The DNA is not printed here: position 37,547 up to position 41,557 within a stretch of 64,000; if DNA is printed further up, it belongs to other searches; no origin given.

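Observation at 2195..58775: Genome-wide asymmetric 13-bp motif always oriented with transcription (stoperator-like regulatory system)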

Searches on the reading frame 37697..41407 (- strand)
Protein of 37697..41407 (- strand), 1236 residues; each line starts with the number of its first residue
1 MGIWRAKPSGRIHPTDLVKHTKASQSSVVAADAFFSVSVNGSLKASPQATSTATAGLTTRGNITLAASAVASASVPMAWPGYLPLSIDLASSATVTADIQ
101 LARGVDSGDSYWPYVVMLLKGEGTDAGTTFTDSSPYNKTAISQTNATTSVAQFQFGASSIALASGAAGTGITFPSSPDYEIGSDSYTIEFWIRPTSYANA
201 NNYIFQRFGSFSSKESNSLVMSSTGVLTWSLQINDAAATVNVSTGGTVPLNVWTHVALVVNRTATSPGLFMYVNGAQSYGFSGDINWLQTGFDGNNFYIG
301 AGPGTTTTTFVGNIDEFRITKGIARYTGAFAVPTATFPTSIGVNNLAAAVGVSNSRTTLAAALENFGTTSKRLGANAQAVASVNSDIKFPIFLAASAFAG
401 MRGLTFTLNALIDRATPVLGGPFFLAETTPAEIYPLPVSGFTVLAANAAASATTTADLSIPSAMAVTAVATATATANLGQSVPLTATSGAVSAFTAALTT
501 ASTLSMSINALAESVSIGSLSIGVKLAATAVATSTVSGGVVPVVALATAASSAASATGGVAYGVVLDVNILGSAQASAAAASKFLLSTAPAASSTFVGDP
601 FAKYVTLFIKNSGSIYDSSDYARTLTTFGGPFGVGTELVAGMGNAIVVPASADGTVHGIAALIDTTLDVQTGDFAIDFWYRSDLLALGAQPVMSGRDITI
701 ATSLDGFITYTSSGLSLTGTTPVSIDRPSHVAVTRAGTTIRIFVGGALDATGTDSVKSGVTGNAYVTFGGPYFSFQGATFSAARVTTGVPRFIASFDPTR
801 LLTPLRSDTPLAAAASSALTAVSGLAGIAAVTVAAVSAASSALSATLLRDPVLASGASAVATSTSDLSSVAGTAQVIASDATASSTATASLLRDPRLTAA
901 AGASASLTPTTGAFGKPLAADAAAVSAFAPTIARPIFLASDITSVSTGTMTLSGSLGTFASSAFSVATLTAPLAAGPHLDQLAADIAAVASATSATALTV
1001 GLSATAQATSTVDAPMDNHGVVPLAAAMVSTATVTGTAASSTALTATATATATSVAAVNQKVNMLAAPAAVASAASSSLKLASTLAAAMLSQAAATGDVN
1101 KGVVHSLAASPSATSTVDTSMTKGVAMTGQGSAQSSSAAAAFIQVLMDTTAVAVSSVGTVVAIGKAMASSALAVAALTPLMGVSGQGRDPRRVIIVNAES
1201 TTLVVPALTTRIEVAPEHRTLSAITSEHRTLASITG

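Call 9: search_protein_families(library=phrogs, proteins=[window:37697-41407:-])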
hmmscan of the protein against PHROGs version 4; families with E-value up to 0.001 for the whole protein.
window:37697-41407:- (1236 aa): 5 families
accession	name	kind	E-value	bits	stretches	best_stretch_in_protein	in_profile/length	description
phrog_3545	-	unknown function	2.1e-33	116.5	2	106-354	743-992/1115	-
phrog_24074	-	unknown function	8.9e-33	114.5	2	95-340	403-626/892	-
phrog_38322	-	unknown function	2.1e-26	93.9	2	107-338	289-504/506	-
phrog_13163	-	tail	2.6e-21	76.3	2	94-342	494-722/976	baseplate wedge subunit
phrog_1469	-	tail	3.8e-10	38.3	2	129-336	512-704/2607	baseplate wedge subunit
